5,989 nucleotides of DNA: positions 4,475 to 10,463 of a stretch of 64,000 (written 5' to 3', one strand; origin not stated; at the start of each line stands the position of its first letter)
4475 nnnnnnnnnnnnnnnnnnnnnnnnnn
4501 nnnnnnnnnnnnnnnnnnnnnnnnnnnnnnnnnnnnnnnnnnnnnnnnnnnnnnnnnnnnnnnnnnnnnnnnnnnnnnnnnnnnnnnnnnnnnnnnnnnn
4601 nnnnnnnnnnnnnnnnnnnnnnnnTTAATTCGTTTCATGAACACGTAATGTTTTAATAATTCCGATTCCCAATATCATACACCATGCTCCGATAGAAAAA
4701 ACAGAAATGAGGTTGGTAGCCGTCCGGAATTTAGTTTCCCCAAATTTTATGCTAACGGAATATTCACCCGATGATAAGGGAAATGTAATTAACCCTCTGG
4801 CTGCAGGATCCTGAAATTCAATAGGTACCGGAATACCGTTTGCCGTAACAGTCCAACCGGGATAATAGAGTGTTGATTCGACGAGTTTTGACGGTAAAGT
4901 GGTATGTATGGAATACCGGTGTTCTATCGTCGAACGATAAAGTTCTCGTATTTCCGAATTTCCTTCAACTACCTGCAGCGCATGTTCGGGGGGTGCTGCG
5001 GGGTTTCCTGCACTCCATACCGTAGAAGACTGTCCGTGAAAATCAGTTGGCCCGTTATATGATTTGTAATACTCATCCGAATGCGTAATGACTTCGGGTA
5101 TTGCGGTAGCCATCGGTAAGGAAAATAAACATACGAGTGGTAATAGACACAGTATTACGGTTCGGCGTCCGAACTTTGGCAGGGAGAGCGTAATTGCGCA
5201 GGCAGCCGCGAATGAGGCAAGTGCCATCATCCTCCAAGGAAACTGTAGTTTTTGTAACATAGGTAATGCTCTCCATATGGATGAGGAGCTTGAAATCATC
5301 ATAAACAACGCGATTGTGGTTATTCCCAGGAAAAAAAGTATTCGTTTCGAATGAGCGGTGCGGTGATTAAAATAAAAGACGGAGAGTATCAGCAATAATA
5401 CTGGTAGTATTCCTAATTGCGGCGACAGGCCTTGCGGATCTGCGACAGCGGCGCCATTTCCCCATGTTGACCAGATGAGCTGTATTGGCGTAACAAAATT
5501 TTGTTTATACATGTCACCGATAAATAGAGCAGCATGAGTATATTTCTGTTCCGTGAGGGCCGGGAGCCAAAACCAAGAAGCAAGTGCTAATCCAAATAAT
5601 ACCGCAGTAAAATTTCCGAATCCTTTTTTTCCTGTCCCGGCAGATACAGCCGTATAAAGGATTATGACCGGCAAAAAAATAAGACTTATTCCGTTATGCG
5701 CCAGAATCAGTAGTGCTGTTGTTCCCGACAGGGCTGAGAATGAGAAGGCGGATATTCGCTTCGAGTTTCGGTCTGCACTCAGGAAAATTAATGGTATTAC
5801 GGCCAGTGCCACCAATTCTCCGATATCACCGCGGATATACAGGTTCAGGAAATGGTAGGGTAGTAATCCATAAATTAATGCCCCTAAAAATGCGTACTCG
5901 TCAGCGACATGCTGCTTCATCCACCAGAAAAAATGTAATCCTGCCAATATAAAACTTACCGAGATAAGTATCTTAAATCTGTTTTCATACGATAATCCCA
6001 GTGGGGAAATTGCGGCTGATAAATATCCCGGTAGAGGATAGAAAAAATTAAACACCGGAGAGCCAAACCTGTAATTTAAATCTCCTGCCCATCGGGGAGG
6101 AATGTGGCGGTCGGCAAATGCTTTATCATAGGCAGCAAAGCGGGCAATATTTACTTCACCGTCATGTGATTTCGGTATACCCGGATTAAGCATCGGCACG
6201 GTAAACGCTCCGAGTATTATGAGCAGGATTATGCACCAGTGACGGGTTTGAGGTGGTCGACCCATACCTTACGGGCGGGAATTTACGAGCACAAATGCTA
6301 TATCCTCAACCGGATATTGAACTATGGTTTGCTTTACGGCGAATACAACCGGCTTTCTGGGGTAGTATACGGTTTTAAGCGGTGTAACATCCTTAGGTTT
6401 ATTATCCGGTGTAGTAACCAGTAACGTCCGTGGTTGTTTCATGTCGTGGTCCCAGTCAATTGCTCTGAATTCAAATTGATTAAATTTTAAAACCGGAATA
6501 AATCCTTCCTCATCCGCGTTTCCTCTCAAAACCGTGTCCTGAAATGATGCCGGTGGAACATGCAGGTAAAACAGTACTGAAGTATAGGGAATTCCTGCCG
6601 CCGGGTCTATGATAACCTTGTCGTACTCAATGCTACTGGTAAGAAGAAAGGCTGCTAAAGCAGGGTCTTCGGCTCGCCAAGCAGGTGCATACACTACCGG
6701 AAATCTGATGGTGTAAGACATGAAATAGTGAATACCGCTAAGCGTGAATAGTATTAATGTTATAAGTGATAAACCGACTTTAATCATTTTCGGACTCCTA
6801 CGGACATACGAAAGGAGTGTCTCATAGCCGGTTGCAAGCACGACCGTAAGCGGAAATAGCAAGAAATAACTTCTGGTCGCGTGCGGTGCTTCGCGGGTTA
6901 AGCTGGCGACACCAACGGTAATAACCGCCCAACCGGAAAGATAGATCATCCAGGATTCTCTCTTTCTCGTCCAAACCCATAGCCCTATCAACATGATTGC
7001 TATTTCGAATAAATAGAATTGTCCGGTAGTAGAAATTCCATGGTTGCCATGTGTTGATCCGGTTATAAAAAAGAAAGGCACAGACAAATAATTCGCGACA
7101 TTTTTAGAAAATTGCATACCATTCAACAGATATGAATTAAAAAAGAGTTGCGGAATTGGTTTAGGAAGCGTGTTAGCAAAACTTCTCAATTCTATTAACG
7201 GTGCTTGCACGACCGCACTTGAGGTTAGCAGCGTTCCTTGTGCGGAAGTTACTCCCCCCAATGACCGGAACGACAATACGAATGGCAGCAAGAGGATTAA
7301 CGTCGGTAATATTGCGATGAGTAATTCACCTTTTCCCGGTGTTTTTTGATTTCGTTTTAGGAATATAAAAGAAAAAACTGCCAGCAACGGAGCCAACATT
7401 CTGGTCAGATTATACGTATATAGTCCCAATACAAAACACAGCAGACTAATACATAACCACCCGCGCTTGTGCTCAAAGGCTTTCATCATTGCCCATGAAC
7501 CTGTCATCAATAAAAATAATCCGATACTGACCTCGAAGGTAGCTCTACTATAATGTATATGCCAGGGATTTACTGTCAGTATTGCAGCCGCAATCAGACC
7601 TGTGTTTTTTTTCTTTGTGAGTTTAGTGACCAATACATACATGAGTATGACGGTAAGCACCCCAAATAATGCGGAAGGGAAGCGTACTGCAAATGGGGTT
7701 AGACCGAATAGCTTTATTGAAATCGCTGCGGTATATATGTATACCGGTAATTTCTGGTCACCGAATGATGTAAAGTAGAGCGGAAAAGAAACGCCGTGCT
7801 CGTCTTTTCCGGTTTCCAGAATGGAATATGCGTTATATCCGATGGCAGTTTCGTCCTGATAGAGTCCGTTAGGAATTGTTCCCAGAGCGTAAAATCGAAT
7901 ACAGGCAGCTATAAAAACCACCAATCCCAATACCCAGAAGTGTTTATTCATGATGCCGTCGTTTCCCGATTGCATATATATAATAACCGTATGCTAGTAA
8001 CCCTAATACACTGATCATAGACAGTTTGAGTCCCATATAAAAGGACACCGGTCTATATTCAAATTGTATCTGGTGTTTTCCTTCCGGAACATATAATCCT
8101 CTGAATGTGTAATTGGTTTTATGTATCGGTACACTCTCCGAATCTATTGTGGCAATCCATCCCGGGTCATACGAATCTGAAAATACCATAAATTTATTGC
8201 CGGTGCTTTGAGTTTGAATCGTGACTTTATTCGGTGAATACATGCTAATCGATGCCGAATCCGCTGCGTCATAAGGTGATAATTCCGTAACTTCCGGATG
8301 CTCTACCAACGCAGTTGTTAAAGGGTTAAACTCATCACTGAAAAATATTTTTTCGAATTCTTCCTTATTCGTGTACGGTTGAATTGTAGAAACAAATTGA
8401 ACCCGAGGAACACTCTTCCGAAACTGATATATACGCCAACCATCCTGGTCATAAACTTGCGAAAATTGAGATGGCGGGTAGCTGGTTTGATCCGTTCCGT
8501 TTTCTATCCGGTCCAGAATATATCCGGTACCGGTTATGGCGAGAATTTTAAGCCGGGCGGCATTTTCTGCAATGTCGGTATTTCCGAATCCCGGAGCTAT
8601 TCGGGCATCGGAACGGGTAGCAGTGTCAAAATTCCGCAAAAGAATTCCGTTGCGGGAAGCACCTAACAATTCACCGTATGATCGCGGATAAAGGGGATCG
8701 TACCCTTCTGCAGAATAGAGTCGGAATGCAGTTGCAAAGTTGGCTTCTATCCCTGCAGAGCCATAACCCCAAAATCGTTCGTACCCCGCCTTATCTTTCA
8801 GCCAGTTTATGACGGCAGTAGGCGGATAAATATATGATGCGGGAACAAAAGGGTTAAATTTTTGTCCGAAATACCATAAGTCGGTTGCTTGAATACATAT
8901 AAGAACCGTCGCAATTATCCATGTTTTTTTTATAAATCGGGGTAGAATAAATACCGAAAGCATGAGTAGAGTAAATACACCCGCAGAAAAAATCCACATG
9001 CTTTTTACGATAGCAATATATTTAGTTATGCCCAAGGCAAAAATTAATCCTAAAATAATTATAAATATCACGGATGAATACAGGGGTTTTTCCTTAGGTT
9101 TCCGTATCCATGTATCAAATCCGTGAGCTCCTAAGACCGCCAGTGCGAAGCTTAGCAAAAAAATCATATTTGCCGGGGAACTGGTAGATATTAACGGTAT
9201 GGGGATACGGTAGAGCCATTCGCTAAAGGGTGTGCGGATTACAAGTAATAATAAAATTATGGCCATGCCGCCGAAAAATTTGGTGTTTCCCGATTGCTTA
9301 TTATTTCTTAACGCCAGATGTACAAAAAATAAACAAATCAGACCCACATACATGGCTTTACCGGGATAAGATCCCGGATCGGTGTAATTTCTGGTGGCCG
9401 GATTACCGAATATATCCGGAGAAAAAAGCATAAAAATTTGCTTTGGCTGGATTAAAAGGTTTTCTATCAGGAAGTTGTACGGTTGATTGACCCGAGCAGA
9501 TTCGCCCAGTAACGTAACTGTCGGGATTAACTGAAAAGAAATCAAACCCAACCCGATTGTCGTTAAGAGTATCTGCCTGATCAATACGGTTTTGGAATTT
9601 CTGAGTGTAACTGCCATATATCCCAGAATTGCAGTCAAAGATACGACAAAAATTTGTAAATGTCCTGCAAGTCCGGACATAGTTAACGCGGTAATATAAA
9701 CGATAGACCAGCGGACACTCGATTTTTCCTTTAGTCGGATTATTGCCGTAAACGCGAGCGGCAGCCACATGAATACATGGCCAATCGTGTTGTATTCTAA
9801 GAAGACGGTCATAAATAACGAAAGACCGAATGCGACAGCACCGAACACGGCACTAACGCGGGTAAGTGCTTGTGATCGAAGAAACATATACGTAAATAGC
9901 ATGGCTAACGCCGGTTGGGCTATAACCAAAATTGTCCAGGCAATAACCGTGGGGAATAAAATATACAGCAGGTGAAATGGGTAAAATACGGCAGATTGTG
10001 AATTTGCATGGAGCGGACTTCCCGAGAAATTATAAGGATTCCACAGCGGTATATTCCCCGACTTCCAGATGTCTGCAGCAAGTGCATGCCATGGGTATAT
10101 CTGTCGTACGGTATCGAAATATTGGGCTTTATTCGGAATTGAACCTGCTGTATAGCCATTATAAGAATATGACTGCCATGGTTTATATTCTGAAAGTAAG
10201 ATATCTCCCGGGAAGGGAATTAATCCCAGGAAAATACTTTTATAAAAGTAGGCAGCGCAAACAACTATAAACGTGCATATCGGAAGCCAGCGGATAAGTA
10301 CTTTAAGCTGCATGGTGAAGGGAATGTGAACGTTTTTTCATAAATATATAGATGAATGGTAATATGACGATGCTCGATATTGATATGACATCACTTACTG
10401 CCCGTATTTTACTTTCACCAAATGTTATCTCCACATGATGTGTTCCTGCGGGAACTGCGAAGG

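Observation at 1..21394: About a dozen paralogous GT-C membrane glycosyltransferases from at least three families packed into 21 kb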

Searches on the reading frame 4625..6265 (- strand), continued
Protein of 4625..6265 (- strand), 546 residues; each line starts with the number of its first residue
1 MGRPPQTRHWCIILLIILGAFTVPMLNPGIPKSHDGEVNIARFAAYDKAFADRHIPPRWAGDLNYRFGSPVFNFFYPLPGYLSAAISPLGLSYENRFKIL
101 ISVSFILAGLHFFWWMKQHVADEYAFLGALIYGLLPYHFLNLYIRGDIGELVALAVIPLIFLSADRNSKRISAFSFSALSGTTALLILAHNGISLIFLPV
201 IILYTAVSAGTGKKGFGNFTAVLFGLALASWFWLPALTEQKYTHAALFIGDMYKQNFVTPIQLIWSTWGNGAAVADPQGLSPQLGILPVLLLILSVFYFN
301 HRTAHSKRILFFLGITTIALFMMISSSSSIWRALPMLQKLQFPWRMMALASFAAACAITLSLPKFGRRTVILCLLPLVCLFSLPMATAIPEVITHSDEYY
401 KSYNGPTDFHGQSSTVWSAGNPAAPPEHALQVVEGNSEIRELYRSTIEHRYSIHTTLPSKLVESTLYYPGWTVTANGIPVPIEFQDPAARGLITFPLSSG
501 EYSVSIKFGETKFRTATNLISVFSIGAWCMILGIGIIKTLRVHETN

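Call 41: predict_structure(alignment_id=A3)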
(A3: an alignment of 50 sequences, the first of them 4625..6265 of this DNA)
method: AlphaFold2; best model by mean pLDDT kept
length: 546 residues; sequences in the alignment: 50
mean_pLDDT: 92.4   pTM: 0.92
mean pLDDT of the five models: 92.4, 92.0, 91.4, 90.8, 90.0
residues with pLDDT >= 90: 420; 70-90: 119; 50-70: 4; < 50: 3
segments of 3 or more residues with pLDDT < 50: none
pLDDT, mean of each block of 10 residues (from residue 1): 75 97 95 93 96 93 87 92 97 98 98 97 96 97 95 98 96 96 98 95 92 95 98 92 84 91 88 82 94 93 90 98 97 89 95 98 84 92 89 96 83 84 87 93 95 95 93 96 81 94 96 96 98 91 66
secondary structure, 60 per line:
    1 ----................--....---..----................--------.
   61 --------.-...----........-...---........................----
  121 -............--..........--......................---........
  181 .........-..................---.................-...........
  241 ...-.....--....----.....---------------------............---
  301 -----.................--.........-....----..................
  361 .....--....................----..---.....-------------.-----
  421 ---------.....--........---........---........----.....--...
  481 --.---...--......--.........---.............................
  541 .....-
elements in order: H5-20 H23-26 H36-51 H78-85 H93-116 H122-133 H136-145 H148-169 H173-189 H191-208 H212-228 H230-242 H245-249 H252-255 H260-264 H286-297 H306-322 H325-333 H335-338 H343-365 H368-387 H397-401 E430-434 E437-444 E448-455 E459-466 E471-475 E478-480 E492-497 E500-508 H512-545

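Call 43: fold_search(model_id=the predicted structure, library=pdb)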
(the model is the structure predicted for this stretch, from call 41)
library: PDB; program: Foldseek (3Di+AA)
matches with E <= 10: 554; with E <= 0.001: 17
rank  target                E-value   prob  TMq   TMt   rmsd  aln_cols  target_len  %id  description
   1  8pn9_A                8.2e-06  1.00  0.42  0.36  11.0       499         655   11  Structure of human oligosaccharyltransferase OST-A complex bound to NGI-1 (released 2024-05-08)
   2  8b6l_I                3.1e-05  1.00  0.40  0.33  18.6       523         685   12  Subtomogram average of the human Sec61-TRAP-OSTA-translocon (released 2022-12-07)
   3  8agb_A                4.8e-05  1.00  0.44  0.38  13.6       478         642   12  Structure of yeast oligosaccharylransferase complex with lipid-linked oligosaccharide bound (released 2022-12-07)
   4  6ezn_F                6.5e-05  1.00  0.48  0.41  11.4       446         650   14  Cryo-EM structure of the yeast oligosaccharyltransferase (OST) complex (released 2018-01-17)
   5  7oci_F                7.1e-05  1.00  0.47  0.41  10.3       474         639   11  Cryo-EM structure of yeast Ost6p containing oligosaccharyltransferase complex (released 2022-02-16)
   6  8age_A                8.9e-05  1.00  0.47  0.40  11.9       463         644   14  Structure of yeast oligosaccharylransferase complex with acceptor peptide bound (released 2022-12-07)
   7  6w98_A                9.7e-05  1.00  0.38  0.18   9.7       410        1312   16  Single-Particle Cryo-EM Structure of Arabinofuranosyltransferase AftD from Mycobacteria (released 2020-05-13)
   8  3wak                  1.2e-04  1.00  0.40  0.27  14.1       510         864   13  Crystal structure of the Archaeoglobus fulgidus oligosaccharyltransferase (O29867_ARCFU) in the apo form (released 2013-10-30)
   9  5ogl_A                1.4e-04  1.00  0.43  0.35   8.7       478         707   12  Structure of bacterial oligosaccharyltransferase PglB in complex with an acceptor peptide and an lipid-linked oligosac (released 2017-10-25)
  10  6s7o_A                2.3e-04  1.00  0.44  0.38  13.1       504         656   10  Cryo-EM structure of human oligosaccharyltransferase complex OST-A (released 2019-12-18)
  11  5f15                  2.9e-04  1.00  0.33  0.33  20.1       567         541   11  Crystal Structure of ArnT from Cupriavidus metallidurans bound to Undecaprenyl phosphate (released 2016-02-17)
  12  6s7t_A                3.1e-04  1.00  0.43  0.34  18.0       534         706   12  Cryo-EM structure of human oligosaccharyltransferase complex OST-B (released 2019-12-18)
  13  6gxc_A                3.6e-04  1.00  0.43  0.35   8.9       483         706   13  Bacterial oligosaccharyltransferase PglB in complex with an inhibitory peptide and a reactive lipid-linked oligosaccha (released 2018-11-14)
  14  6wby                  3.8e-04  1.00  0.44  0.21   6.1       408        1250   14  Single-Particle Cryo-EM Structure of Arabinofuranosyltransferase AftD from Mycobacteria, Mutant R1389S Class 2 (released 2020-05-13)
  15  9n9j_I                5.4e-04  1.00  0.43  0.34  12.8       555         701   10  Structure of a GRP94 folding intermediate engaged with a CCDC134- and FKBP11-bound secretory translocon (released 2025-11-19)
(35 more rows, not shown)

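Call 83: search_protein_representatives(alignment_id=A3)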
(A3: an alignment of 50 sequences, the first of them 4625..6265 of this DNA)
Query: 50 sequences, 542 profile positions. Proteins with E-value up to 0.001 (for the whole library): 21002; up to 1e-10: 13885; up to 1e-30: 6449. The best 150 are listed.
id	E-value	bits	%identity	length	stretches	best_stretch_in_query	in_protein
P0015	6.6e-229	777.2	-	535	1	4-537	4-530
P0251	2.4e-224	762.2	-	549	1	7-539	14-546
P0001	1.0e-209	713.9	-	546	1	4-532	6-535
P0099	2.6e-207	705.9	-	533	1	6-531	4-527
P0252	3.9e-207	705.3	-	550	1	5-539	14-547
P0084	5.4e-202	688.4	-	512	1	9-531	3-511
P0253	4.9e-201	685.2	-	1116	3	1-532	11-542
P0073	8.0e-200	681.2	-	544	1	4-535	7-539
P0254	9.3e-200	681.0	-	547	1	4-539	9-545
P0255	1.7e-199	680.1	-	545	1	6-534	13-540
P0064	2.3e-198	676.4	-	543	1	4-536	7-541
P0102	1.5e-192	657.2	-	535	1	6-532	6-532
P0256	1.8e-192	657.0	-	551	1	6-533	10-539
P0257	3.9e-192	655.8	-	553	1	1-536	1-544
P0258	4.8e-192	655.6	-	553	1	4-538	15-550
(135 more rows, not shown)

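Call 84: find_encoding_contigs(protein=P0122, flank=1000, max_places=2)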
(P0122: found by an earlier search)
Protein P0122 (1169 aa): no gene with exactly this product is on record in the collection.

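Call 85: find_encoding_contigs(protein=P0124, flank=1000, max_places=2)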
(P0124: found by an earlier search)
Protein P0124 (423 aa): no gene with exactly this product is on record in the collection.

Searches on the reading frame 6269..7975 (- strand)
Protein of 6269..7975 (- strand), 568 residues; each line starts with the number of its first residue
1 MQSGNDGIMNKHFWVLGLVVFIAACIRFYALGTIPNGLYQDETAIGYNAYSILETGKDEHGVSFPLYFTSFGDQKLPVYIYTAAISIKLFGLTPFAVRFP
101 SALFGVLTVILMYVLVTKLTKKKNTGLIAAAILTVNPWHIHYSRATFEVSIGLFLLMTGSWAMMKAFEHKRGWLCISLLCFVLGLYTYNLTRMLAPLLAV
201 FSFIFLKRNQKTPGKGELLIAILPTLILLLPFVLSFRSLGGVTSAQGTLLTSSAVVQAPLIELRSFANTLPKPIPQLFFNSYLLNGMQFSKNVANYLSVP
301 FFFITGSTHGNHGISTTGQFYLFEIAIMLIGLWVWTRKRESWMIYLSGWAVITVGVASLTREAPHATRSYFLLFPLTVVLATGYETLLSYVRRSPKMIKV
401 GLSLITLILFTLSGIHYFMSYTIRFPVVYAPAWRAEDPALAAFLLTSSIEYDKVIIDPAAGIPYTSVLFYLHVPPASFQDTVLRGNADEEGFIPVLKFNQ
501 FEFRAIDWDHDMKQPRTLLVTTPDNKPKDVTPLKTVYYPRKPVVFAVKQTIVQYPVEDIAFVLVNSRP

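Call 5: search_protein_families(library=pfam, proteins=[window:6269-7975:-], max_evalue=0.01)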
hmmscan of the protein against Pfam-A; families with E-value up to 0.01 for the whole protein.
window:6269-7975:- (568 aa): 2 families
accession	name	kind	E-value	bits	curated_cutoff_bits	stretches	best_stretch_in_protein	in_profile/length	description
PF13231.12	PMT_2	-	9.7e-14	52.3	26.1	1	77-233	4-158/160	Dolichyl-phosphate-mannose-protein mannosyltransferase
PF02366.24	PMT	-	6.8e-11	42.6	22.7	1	19-184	3-176/245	Dolichyl-phosphate-mannose-protein mannosyltransferase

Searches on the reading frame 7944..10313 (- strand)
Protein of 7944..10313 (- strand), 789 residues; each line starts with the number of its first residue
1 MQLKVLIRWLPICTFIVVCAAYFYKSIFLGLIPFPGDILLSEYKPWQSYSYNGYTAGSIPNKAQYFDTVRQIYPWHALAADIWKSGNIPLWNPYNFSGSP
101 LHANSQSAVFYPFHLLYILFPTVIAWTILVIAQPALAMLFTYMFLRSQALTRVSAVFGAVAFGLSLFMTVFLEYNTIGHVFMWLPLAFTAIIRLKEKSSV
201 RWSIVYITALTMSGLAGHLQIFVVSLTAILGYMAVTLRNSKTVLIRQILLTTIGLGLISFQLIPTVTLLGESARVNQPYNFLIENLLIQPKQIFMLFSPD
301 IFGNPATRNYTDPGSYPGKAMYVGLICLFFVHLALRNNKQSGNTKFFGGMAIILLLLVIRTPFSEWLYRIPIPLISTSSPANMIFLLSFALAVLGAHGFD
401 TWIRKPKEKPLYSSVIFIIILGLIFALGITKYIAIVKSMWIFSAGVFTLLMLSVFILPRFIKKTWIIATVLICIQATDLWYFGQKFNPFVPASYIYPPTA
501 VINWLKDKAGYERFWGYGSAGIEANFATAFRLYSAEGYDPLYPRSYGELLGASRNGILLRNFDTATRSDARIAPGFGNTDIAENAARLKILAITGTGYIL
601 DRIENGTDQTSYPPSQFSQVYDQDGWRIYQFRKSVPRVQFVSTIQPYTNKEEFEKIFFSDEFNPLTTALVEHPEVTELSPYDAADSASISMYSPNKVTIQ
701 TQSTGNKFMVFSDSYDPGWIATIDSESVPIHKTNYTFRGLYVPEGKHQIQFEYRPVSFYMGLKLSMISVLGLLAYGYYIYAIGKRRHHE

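Call 5: search_protein_families(library=pfam, proteins=[window:7944-10313:-], max_evalue=0.01)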
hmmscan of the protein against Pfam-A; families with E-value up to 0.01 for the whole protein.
window:7944-10313:- (789 aa): 1 family
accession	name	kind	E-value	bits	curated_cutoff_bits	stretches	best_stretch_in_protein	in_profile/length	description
PF09586.16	YfhO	-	4.2e-23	82.1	28.5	2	688-765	757-835/835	Bacterial membrane protein YfhO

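Call 15: search_protein_families(library=ncbifam, proteins=[window:7944-10313:-], max_evalue=0.01)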
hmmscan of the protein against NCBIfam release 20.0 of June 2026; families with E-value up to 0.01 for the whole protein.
window:7944-10313:- (789 aa): 2 families
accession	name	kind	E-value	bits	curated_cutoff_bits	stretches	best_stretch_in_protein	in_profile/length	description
NF047590.1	GlcsyltransPgfM2Strep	equivalog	1.3e-07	30.2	1500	1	687-774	782-875/884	glycosyltransferase PgfM2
NF047589.1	GlcsyltransPgfM1Strep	equivalog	6.3e-07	27.8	1400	1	704-773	878-948/955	glycosyltransferase PgfM1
